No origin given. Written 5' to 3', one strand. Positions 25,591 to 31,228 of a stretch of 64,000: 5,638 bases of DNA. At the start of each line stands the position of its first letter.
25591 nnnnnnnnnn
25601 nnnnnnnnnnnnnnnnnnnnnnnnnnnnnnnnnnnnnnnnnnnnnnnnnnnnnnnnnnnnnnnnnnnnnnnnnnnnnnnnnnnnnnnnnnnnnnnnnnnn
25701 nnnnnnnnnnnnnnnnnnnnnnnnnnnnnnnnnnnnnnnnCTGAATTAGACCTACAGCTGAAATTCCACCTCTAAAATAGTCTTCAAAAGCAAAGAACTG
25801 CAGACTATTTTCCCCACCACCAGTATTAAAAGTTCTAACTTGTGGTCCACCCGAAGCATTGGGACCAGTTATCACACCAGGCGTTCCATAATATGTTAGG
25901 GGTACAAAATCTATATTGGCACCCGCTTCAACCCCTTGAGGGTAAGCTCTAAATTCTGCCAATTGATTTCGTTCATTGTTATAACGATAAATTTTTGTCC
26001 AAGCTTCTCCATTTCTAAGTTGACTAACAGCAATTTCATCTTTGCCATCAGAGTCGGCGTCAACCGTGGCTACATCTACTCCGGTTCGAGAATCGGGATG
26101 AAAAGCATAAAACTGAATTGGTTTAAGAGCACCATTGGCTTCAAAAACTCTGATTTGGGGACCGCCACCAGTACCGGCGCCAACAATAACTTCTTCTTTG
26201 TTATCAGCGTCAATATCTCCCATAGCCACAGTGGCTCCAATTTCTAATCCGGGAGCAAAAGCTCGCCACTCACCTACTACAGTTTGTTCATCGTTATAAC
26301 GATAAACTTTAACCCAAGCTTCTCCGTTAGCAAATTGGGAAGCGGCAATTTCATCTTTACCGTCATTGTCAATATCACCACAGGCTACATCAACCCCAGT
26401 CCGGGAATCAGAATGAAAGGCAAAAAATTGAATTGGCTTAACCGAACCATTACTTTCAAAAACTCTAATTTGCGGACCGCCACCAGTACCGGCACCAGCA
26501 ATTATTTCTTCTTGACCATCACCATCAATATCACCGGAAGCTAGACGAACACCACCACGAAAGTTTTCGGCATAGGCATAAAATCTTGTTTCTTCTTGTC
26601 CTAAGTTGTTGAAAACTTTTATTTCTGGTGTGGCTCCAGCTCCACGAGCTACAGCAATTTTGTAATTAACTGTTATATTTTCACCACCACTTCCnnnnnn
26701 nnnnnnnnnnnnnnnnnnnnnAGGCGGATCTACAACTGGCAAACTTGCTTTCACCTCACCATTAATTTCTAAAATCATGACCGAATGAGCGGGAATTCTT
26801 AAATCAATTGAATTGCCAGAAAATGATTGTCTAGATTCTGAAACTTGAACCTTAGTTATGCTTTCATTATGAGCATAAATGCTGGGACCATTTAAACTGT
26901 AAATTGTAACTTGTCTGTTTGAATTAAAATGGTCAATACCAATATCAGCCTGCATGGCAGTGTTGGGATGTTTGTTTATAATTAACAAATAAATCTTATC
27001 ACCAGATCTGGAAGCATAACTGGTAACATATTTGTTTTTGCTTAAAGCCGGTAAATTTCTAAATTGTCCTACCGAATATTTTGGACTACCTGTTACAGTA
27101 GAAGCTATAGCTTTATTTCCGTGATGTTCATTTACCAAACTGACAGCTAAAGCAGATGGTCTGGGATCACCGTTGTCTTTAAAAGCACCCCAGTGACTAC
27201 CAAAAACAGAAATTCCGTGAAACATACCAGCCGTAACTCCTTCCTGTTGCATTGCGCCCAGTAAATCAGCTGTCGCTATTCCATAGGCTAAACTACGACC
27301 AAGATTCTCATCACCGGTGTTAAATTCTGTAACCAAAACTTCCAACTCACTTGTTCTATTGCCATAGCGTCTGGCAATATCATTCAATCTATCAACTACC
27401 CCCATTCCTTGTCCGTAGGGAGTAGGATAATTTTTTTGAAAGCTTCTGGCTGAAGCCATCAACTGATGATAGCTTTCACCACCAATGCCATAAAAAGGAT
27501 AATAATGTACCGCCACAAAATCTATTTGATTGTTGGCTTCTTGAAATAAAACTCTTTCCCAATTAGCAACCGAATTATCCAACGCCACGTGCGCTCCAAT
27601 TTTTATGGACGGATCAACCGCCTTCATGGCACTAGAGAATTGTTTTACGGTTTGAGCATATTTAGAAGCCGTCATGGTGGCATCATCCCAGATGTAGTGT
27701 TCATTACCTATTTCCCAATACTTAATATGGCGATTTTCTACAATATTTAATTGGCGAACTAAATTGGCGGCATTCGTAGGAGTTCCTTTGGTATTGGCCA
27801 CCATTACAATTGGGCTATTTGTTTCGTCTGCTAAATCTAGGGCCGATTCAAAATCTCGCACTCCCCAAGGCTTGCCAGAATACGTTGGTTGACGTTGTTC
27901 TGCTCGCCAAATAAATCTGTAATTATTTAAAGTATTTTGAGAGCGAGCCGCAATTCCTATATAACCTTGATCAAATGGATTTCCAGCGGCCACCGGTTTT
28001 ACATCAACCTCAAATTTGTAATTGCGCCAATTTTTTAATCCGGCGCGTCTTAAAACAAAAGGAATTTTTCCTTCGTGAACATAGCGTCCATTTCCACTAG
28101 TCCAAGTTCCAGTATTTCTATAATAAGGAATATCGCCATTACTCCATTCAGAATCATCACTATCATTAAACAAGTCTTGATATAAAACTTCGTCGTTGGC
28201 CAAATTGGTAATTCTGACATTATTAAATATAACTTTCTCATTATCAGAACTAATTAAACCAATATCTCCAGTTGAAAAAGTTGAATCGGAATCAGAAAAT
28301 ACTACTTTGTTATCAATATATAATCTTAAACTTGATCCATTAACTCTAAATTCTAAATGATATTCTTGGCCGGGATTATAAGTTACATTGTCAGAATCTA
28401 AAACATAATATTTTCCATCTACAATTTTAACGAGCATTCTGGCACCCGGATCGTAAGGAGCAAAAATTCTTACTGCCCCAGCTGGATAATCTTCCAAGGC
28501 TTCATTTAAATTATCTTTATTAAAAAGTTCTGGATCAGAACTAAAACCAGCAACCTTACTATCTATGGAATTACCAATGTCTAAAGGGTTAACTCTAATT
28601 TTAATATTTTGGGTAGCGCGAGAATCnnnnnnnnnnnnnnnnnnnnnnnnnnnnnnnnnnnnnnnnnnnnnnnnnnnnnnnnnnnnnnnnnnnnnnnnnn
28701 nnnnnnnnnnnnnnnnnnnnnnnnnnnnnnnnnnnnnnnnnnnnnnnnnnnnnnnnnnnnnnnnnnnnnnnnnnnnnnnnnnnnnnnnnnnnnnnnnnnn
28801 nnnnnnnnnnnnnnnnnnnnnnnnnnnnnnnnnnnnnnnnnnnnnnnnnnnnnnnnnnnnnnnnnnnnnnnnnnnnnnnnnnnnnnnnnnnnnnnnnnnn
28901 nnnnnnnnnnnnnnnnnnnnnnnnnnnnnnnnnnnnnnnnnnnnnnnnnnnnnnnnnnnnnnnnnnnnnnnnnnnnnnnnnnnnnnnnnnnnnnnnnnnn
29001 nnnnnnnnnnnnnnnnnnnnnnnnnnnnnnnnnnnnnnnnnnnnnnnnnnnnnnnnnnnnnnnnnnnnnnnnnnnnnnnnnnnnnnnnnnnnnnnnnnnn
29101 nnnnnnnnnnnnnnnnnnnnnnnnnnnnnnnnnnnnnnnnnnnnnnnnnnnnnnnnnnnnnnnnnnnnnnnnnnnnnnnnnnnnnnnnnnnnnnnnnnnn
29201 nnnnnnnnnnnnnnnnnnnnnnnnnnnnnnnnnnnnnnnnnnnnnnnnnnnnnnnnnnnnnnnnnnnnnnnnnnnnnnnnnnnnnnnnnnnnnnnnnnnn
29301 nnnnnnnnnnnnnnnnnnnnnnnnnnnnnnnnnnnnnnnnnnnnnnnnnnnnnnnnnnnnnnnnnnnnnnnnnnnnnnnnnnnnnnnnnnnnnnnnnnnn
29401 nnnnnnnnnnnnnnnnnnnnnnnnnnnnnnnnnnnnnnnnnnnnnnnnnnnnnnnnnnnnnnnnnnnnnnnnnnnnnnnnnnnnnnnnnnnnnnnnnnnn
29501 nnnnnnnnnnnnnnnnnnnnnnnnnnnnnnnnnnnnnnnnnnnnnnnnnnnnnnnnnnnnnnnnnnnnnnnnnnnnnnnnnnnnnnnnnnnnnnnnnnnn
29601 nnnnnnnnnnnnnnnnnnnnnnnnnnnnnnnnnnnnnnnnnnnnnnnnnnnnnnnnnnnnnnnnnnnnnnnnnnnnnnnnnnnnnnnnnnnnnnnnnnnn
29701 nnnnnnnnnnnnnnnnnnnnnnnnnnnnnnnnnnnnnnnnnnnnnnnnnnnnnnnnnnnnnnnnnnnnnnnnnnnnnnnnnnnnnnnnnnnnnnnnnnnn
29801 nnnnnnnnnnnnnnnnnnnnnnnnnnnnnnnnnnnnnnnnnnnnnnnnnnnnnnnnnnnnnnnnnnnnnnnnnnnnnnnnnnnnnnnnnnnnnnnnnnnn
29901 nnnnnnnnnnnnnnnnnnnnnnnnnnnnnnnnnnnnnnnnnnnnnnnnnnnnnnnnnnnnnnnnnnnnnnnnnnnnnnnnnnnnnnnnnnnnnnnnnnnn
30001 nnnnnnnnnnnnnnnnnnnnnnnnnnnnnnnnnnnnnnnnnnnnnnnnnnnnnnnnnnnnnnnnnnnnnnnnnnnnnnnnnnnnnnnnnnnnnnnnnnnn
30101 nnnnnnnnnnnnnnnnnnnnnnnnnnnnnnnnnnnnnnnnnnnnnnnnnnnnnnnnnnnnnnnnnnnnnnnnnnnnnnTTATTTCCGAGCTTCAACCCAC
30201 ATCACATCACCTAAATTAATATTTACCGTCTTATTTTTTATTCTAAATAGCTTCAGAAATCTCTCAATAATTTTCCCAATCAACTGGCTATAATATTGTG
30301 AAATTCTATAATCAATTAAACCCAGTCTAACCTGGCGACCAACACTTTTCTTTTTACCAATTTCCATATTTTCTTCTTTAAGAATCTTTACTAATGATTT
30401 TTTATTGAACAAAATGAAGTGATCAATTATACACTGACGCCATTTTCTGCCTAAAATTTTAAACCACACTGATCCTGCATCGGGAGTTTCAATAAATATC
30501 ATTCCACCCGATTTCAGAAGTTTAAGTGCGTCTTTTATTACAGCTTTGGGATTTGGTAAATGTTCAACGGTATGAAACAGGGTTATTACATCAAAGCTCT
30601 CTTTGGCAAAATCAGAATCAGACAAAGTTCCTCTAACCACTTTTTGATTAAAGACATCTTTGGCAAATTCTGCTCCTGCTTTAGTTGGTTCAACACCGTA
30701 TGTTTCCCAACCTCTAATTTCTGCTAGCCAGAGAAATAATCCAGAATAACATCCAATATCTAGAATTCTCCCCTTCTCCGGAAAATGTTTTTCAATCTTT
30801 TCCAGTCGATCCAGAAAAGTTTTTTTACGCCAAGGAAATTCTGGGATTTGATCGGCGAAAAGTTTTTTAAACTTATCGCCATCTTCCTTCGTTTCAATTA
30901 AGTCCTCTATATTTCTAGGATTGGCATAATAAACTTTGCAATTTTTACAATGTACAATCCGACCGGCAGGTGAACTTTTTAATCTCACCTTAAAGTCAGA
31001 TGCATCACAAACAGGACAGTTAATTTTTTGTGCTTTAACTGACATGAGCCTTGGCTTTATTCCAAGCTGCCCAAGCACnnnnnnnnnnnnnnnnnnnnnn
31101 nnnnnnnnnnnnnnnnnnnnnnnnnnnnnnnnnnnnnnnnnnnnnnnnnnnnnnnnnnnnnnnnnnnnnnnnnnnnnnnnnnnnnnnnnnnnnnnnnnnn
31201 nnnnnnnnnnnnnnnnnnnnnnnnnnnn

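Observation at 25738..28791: Giant surface protein combining a clan GH-A hydrolase domain with FG-GAP beta-propeller repeats and fresh internal DNA duplications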

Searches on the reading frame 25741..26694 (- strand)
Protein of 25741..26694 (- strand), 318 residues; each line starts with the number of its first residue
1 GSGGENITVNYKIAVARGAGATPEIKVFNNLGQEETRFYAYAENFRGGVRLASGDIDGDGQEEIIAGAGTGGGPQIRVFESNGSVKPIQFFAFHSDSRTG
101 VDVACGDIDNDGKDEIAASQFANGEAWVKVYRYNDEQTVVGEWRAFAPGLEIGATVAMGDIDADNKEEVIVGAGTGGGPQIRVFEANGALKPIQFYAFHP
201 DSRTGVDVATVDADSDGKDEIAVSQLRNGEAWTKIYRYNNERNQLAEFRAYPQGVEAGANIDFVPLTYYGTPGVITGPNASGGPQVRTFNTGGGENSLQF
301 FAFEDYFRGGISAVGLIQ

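Call 46: predict_structure(alignment_id=A5)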
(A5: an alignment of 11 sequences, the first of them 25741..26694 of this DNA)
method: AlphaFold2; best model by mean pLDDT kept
length: 318 residues; sequences in the alignment: 11
mean_pLDDT: 89.0   pTM: 0.89
mean pLDDT of the five models: 89.0, 88.2, 87.9, 87.1, 86.3
residues with pLDDT >= 90: 204; 70-90: 91; 50-70: 16; < 50: 7
segments of 3 or more residues with pLDDT < 50: 1-7
pLDDT, mean of each block of 10 residues (from residue 1): 47 91 93 95 91 94 94 91 91 90 96 96 90 91 84 86 95 89 96 93 91 90 89 94 93 74 77 88 90 91 90 89
secondary structure, 60 per line:
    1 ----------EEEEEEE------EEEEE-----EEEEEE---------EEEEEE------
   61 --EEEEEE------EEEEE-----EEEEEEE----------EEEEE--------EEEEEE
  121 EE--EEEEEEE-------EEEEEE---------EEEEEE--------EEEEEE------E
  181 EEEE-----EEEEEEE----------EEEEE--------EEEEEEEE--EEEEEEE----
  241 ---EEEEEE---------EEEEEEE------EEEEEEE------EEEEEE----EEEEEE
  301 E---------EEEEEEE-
elements in order: E11-17 E24-28 E34-39 E49-54 E63-68 E75-79 E85-91 E102-106 E115-122 E125-131 E139-144 E154-159 E168-173 E180-184 E190-196 E207-211 E220-227 E230-236 E244-249 E259-265 E272-278 E285-290 E295-301 E311-317

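Call 49: fold_search(model_id=the predicted structure, library=pdb)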
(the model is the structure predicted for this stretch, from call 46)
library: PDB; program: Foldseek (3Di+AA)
matches with E <= 10: 1038; with E <= 0.001: 168
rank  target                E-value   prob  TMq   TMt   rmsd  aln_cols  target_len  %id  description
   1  9oee_A                6.4e-08  1.00  0.57  0.31   6.5       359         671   15  S. griseus TUA bound UmbA4 complexes (released 2025-12-17)
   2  8tcf_A                1.3e-06  1.00  0.54  0.40   8.4       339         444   17  Integrin alpha-v beta-8 in complex with minibinder B8_BP_dsulf (released 2023-09-27)
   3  8w30_A                2.4e-06  1.00  0.54  0.31   8.4       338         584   18  Crystal structure of alpha-V beta-1 integrin headpiece in complex with TR01225179 (released 2025-01-01)
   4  8xfo_A                3.7e-06  1.00  0.57  0.27   5.0       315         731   17  Cryo-EM structure of integrin ITGAV, ITGB3 and CYCLO (RGDFK) complex, conformation 2 (released 2024-12-18)
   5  8tcg_A                4.1e-06  1.00  0.55  0.41   8.0       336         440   15  Integrin alpha-v beta-6 in complex with minibinder B6_BP_dslf (released 2023-09-27)
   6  8xez_A                4.3e-06  1.00  0.55  0.21   6.0       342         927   14  Cryo-EM structure of integrin ITGAV/ITGB3 complex, conformation 5 (released 2024-12-18)
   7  8vs6_A                5.3e-06  1.00  0.56  0.42   5.9       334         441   15  L-TGF-b3/avb8 (released 2024-09-11)
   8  8xek_A                5.3e-06  1.00  0.54  0.32   6.1       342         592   14  Cryo-EM structure of integrin ITGAV/ITGB3 complex, conformation 2 (released 2024-12-18)
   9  8xfg_A                5.5e-06  1.00  0.53  0.25   8.7       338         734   16  Cryo-EM structure of integrin ITGAV, ITGB3 and CYCLO (RGDFK) complex, conformation 1 (released 2024-12-18)
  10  9ind_A                6.7e-06  1.00  0.53  0.40   8.9       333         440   17  Integrin alpha-v beta-8 in complex with the Fab of 130H2 (released 2025-01-22)
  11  9ckv_A                9.0e-06  1.00  0.56  0.42   6.3       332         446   13  Cryo-EM structure of alpha5beta1 integrin in complex with NeoNectin (released 2024-07-17)
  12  8zdg_A                9.4e-06  1.00  0.53  0.21   8.4       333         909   17  Cryo-EM structure of the integrin avb3 with CWHM-12, conformation 1 (released 2025-10-22)
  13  8xer_A                9.9e-06  1.00  0.55  0.21   6.1       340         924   14  Cryo-EM structure of integrin ITGAV, ITGB3 and Cilengitide TFA complex, conformation 1 (released 2024-12-18)
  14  8xen_A                1.1e-05  1.00  0.55  0.21   6.1       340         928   14  Cryo-EM structure of integrin ITGAV/ITGB3 complex, conformation 4 (released 2024-12-18)
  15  4cag                  1.1e-05  1.00  0.39  0.25  13.5       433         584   14  Bacillus licheniformis Rhamnogalacturonan Lyase PL11 (released 2014-10-15)
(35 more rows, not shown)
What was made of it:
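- PL11 rhamnogalacturonan lyases and the biofilm matrix protein Bap1 are also among the hits (call 49). The structural match to UmbA4 is modest (TMq 0.57, 15% identity; call 49).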

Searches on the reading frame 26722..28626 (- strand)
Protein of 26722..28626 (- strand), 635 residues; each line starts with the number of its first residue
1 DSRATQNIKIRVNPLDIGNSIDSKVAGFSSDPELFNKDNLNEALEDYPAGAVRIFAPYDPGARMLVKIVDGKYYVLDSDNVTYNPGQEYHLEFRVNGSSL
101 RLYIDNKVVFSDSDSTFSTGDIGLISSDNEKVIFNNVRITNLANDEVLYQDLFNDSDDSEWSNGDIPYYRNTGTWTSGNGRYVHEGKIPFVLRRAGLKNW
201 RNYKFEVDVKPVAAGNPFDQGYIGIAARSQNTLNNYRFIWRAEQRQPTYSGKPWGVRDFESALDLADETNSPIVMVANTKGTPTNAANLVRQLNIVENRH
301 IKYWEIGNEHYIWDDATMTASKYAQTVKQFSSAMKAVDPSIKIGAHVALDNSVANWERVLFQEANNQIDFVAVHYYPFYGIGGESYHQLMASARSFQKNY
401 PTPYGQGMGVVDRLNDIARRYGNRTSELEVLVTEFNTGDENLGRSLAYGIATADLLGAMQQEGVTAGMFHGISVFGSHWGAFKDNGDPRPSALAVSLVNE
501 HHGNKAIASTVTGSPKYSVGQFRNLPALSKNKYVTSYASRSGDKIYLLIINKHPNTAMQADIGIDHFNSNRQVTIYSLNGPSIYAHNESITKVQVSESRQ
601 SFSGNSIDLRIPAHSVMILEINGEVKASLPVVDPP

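Call 23: search_protein_representatives(protein=window:26722-28626:-)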
Query: 635 residues. Proteins with E-value up to 0.001 (for the whole library): 2462; up to 1e-10: 432; up to 1e-30: 30. The best 150 are listed.
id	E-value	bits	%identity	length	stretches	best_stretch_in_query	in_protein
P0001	0.0e+00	1449.1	100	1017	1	1-635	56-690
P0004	4.8e-147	507.8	41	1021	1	3-626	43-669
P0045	4.9e-145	501.1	40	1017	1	6-624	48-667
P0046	1.0e-140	486.9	38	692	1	9-626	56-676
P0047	4.5e-96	339.4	33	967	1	1-630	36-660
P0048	4.6e-71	256.8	28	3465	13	60-238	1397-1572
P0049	1.9e-57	211.8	28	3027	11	63-239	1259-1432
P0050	5.4e-45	170.7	62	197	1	1-131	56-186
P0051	6.9e-42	160.4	32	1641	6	60-203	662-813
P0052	7.3e-38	147.1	33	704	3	63-244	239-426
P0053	9.2e-38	146.8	32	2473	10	60-146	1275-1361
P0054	1.3e-36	143.0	30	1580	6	63-238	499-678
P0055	7.1e-36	140.5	34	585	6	63-188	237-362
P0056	1.5e-35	139.4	32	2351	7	62-139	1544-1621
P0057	1.1e-34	136.7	35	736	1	281-621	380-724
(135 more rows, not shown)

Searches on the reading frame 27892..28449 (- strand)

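Call 50: search_protein_families(library=pfam, proteins=[window:27892-28449:-], max_evalue=1)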
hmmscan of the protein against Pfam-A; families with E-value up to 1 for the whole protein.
window:27892-28449:- (186 aa): 2 families
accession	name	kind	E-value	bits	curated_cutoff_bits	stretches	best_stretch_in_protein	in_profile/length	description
PF06439.18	3keto-disac_hyd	-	3.7e-06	27.5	26.8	1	18-81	116-187/187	3-keto-disaccharide hydrolase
PF18050.6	Cyclophil_like2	-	0.18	12.3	22.7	0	42-76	40-76/115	Cyclophilin-like family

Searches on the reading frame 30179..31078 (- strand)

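Call 17: search_protein_families(library=pfam, proteins=[window:30179-31078:-], max_evalue=0.001)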
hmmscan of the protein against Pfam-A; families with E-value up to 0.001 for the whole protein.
window:30179-31078:- (299 aa): 6 families
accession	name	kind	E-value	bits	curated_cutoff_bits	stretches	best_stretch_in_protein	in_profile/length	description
PF13489.12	Methyltransf_23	-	3.8e-25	88.9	27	1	85-239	6-160/164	Methyltransferase domain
PF08241.18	Methyltransf_11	-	2.6e-15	57.3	21.2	1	106-196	1-95/95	Methyltransferase domain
PF08242.18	Methyltransf_12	-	1.1e-11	45.7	30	1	106-194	1-98/98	Methyltransferase domain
PF13649.12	Methyltransf_25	-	1.1e-10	42.5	27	1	105-192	1-97/97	Methyltransferase domain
PF13847.12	Methyltransf_31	-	4.9e-09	36.5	27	1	103-208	5-114/145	Methyltransferase domain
PF07021.18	MetW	-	1.3e-07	31.9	21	1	93-189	5-103/193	Methionine biosynthesis protein MetW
